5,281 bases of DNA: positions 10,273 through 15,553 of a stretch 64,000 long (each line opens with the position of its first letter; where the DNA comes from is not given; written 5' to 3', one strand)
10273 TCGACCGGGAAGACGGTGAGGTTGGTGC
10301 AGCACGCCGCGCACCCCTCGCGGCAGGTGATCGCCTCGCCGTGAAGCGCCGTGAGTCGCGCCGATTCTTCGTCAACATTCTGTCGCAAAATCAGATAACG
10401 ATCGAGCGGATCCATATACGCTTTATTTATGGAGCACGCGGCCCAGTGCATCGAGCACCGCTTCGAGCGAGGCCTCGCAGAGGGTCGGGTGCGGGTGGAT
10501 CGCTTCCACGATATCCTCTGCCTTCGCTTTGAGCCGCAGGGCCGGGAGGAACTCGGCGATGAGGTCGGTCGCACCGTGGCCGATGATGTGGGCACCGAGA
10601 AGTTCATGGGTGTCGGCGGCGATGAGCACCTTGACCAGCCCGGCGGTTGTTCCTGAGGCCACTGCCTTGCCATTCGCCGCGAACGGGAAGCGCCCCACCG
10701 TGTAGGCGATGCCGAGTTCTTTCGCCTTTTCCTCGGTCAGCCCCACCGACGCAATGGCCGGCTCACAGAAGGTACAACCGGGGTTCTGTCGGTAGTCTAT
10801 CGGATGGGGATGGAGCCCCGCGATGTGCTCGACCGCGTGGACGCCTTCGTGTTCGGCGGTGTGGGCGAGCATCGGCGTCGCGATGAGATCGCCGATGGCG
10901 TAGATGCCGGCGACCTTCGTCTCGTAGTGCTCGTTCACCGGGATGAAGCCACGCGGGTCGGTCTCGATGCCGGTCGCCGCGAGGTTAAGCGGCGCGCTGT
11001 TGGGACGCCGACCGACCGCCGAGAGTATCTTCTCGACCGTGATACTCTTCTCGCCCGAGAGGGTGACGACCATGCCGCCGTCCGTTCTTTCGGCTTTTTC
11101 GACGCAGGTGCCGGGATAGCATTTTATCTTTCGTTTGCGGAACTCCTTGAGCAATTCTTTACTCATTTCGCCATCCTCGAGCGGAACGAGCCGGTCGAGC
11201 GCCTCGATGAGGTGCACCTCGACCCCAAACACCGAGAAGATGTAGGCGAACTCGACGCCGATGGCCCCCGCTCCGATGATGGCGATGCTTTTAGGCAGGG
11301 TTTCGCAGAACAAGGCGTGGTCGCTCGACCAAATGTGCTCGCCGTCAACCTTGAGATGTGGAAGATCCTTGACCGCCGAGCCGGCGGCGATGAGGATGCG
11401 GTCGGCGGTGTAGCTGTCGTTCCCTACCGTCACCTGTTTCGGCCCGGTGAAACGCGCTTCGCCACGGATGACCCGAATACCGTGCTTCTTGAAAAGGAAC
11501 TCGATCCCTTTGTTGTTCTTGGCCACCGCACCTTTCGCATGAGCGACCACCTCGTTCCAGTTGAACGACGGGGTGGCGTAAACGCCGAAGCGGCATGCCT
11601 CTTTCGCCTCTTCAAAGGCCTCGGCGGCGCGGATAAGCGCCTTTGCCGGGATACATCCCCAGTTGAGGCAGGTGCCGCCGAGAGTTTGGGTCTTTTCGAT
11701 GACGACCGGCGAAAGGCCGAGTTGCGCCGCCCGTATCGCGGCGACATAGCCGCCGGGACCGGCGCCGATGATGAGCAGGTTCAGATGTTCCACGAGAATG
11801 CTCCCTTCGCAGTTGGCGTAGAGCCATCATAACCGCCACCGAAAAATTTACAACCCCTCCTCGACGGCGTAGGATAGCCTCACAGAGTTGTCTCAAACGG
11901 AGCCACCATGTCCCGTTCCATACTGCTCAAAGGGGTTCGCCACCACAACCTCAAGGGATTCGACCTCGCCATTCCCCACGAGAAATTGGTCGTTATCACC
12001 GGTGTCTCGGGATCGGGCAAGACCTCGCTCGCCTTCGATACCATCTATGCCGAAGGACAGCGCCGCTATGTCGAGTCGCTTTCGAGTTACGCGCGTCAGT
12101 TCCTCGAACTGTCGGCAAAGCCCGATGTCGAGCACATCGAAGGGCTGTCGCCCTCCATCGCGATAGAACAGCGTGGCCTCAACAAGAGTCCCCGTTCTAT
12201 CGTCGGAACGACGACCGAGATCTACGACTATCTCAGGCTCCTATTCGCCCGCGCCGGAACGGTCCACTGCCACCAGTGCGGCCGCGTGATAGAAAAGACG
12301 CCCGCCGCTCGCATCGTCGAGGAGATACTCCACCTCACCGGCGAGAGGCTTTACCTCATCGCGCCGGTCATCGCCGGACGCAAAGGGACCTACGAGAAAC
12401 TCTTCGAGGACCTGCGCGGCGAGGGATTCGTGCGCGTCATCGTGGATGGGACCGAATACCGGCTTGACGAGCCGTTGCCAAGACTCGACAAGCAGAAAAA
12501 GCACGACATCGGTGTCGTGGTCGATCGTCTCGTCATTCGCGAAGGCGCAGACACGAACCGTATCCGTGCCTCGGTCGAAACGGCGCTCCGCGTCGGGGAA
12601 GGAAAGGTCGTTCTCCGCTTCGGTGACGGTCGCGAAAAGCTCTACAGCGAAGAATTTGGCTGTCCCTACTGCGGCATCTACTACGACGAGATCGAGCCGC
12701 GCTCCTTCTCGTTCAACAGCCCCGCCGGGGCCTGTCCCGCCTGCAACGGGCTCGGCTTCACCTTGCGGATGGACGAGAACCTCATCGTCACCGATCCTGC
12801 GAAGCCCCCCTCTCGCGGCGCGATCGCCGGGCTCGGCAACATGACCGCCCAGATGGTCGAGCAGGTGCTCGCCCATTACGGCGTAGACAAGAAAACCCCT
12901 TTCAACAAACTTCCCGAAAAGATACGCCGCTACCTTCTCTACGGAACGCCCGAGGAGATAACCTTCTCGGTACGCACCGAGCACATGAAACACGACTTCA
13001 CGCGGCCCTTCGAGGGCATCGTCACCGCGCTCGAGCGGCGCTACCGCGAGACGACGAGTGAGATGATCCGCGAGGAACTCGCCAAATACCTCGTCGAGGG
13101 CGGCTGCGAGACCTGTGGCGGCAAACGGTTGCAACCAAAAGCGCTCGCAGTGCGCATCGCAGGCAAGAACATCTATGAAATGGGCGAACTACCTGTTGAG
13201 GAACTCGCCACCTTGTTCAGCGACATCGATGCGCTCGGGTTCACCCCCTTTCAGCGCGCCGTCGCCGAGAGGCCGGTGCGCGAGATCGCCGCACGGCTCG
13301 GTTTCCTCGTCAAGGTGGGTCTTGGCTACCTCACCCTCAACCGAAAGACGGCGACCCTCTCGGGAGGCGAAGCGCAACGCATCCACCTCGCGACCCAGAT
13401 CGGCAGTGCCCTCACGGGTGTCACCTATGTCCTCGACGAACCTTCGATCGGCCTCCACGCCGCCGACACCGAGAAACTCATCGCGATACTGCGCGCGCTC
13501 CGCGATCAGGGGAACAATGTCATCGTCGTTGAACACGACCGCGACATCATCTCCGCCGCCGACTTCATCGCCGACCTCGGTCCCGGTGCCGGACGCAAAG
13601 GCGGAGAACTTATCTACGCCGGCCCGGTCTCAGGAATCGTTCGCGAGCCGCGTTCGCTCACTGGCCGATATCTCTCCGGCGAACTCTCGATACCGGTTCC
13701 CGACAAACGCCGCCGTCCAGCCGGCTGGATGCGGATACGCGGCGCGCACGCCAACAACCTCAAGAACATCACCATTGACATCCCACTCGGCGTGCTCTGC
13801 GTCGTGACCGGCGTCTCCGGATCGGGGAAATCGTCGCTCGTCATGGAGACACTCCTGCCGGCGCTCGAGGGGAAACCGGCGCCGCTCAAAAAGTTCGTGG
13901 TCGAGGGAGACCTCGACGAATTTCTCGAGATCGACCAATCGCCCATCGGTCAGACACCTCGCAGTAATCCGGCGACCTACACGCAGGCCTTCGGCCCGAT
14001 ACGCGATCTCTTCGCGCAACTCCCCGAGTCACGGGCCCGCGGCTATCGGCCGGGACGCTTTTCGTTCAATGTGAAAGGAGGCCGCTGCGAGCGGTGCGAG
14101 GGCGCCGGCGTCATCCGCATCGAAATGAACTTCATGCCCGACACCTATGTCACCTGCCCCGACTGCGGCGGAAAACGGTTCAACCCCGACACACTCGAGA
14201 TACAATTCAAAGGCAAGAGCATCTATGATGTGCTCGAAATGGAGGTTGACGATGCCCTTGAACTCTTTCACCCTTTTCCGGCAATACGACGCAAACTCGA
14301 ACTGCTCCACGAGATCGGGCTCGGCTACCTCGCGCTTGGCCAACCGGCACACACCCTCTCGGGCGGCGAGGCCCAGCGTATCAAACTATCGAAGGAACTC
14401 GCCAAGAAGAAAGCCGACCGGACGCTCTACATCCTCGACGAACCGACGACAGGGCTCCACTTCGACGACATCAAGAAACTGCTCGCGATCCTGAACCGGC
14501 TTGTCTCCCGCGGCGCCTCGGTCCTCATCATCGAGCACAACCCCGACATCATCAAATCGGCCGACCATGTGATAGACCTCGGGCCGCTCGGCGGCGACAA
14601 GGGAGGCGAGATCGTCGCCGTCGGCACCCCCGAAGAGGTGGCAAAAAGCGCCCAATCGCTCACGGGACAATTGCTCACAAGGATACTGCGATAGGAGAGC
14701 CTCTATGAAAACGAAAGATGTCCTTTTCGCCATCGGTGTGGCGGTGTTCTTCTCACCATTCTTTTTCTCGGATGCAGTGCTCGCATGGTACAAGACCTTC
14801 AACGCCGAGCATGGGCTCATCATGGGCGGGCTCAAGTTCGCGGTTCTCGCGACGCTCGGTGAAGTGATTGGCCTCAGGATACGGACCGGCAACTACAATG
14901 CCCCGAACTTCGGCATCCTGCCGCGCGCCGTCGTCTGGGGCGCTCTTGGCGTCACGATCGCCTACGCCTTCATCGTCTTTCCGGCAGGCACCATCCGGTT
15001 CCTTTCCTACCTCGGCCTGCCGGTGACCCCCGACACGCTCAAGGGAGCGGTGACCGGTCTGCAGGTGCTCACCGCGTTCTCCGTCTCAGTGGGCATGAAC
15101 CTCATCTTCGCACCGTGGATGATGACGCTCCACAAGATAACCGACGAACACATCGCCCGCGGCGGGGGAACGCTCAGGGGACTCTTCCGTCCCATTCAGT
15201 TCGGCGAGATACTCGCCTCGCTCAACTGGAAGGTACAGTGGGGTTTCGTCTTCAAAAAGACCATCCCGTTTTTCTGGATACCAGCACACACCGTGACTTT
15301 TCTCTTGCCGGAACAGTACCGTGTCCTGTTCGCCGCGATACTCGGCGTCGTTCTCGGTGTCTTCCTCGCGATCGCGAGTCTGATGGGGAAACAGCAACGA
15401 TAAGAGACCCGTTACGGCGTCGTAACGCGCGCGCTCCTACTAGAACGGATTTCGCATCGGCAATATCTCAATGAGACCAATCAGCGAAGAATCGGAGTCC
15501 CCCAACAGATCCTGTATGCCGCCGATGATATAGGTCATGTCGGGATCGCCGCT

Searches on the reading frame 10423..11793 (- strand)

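Call 82: search_protein_families(library=pfam, proteins=[window:10423-11793:-], max_evalue=0.00001)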
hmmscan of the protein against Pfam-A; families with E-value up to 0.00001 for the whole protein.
window:10423-11793:- (456 aa): 9 families
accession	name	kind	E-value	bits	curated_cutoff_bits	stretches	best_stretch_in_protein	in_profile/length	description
PF07992.20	Pyr_redox_2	-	3.2e-71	240.6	26.1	1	5-317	2-291/291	Pyridine nucleotide-disulphide oxidoreductase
PF02852.28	Pyr_redox_dim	-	5.7e-34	117.1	25.3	1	338-445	2-109/110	Pyridine nucleotide-disulphide oxidoreductase, dimerisation domain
PF00070.33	Pyr_redox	-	4e-20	72.5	22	1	170-245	2-79/82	Pyridine nucleotide-disulphide oxidoreductase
PF13738.12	Pyr_redox_3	-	8.2e-16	58.5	30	1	120-301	115-305/305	Pyridine nucleotide-disulphide oxidoreductase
PF13450.12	NAD_binding_8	-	2.5e-09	37.7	21.9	1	8-44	1-37/68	NAD(P)-binding Rossmann-like domain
PF00890.30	FAD_binding_2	-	1.1e-07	31.9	20.4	1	6-41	2-37/414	FAD binding domain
PF12831.13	FAD_oxidored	-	1.4e-07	31.7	27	1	6-42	2-38/416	FAD dependent oxidoreductase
PF01134.28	GIDA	-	1.8e-07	31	22.1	0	7-64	3-57/391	Glucose inhibited division protein A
PF03486.20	HI0933_like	-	7.2e-07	29.3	50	0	6-39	3-36/244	HI0933-like protein Rossmann domain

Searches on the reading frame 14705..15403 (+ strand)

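Call 82: search_protein_families(library=pfam, proteins=[window:14705-15403:+], max_evalue=0.00001)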
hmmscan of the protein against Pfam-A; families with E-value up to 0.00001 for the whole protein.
window:14705-15403:+ (232 aa): 0 families

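Call 84: search_protein_families(library=pfam, proteins=[window:14705-15403:+], max_evalue=0.001)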
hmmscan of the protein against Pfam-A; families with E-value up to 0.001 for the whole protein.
window:14705-15403:+ (232 aa): 1 family
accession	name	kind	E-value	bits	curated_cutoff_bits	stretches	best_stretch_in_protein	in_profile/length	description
PF04117.17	Mpv17_PMP22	-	0.00079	19.8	27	1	190-222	29-62/62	Mpv17 / PMP22 family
